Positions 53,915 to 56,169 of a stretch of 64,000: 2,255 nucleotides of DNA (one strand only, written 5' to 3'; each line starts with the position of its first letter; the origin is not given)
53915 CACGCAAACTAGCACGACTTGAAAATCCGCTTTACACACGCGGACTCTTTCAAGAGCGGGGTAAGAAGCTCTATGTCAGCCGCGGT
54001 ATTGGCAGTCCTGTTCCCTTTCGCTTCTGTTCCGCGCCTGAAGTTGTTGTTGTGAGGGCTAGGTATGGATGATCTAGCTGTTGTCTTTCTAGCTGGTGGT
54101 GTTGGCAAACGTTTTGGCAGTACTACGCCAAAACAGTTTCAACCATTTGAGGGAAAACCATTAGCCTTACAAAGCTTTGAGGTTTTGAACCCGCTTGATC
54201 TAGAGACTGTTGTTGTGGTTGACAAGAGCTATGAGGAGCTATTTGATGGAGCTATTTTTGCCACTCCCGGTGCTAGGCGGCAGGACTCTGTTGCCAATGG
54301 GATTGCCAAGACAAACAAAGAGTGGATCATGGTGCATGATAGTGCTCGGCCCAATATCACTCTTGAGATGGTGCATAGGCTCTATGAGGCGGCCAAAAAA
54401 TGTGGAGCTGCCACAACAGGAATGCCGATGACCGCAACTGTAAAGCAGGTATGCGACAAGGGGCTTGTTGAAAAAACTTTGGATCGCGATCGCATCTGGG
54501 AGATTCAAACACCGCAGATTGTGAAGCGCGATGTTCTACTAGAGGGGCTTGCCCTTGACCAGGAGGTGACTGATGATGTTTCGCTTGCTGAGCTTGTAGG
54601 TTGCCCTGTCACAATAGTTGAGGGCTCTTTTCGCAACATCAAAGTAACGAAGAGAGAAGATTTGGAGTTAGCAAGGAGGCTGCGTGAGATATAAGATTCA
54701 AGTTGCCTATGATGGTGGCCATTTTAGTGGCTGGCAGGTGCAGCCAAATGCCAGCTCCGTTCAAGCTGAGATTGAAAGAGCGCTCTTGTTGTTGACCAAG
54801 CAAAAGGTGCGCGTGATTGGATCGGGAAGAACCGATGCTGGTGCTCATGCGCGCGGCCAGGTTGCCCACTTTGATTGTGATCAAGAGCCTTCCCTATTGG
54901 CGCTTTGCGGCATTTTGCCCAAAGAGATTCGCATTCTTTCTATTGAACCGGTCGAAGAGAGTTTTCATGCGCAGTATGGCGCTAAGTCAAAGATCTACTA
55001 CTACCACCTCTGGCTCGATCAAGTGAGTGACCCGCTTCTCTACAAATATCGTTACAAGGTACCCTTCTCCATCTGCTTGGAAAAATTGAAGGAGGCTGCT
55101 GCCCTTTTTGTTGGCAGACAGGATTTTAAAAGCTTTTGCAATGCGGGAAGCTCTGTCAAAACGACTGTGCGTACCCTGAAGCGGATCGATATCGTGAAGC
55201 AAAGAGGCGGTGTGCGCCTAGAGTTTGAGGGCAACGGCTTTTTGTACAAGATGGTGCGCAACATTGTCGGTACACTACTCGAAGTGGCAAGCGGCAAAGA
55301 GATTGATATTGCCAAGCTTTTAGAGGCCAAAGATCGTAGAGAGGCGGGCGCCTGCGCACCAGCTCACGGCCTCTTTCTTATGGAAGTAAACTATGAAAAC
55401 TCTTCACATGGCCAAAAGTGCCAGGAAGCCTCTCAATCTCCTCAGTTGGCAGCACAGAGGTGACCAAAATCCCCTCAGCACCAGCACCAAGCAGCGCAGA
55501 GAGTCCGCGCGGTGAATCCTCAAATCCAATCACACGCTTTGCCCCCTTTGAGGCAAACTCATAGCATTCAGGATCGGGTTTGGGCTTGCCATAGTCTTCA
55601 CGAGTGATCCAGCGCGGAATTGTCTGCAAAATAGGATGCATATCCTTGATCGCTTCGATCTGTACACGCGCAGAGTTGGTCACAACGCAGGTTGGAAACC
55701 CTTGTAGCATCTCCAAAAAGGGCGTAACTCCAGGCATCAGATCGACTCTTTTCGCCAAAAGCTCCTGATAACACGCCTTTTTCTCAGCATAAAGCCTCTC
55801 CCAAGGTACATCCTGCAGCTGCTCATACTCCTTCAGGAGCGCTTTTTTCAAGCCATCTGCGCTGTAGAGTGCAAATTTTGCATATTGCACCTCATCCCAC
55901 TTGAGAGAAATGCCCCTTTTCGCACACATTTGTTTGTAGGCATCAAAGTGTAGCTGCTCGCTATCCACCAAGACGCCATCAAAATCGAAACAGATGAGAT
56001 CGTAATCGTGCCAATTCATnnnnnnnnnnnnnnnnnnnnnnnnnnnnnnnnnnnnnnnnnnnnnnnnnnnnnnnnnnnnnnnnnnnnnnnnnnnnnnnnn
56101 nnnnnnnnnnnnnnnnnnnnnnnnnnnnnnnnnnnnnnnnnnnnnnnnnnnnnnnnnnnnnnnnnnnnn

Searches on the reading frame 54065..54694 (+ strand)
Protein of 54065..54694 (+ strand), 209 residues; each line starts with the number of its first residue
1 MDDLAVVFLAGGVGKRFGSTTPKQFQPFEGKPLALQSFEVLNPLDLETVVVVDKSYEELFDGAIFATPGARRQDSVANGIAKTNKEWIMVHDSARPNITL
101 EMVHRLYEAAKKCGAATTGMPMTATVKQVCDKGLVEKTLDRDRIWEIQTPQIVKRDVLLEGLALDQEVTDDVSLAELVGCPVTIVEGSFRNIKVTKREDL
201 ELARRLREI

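Call 47: search_protein_families(library=pfam, max_evalue=0.000001, proteins=[window:54065-54694:+])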
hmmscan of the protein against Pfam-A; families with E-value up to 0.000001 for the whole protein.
window:54065-54694:+ (209 aa): 2 families
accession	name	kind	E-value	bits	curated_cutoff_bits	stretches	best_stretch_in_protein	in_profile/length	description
PF01128.25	IspD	-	9.4e-42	143.7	27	1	5-204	2-216/221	2-C-methyl-D-erythritol 4-phosphate cytidylyltransferase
PF12804.13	NTP_transf_3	-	1.1e-10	42.4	27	1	7-117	2-118/160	MobA-like NTP transferase domain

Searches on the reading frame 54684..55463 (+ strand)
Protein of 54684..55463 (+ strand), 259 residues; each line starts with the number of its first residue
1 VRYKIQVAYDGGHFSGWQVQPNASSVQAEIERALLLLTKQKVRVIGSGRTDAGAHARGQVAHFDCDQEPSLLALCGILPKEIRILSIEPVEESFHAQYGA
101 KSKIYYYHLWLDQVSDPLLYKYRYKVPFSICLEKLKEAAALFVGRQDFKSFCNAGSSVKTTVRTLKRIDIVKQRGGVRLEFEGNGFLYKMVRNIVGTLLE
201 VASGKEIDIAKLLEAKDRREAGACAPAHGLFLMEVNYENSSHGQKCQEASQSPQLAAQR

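Call 47: search_protein_families(library=pfam, max_evalue=0.000001, proteins=[window:54684-55463:+])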
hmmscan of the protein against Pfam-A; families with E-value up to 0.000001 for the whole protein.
window:54684-55463:+ (259 aa): 1 family
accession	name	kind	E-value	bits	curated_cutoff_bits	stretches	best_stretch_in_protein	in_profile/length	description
PF01416.25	PseudoU_synth_1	-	6.7e-37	126.7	23.3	1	138-238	1-108/108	tRNA pseudouridine synthase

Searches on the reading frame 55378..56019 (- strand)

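Call 47: search_protein_families(library=pfam, max_evalue=0.000001, proteins=[window:55378-56019:-])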
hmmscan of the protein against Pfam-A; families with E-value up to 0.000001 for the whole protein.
window:55378-56019:- (213 aa): 2 families
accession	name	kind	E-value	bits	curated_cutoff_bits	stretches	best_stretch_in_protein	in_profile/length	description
PF00702.32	Hydrolase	-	7e-19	69.4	26.4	1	6-180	1-191/191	haloacid dehalogenase-like hydrolase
PF13419.12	HAD_2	-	2.8e-17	63.8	23.8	1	9-182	1-174/178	Haloacid dehalogenase-like hydrolase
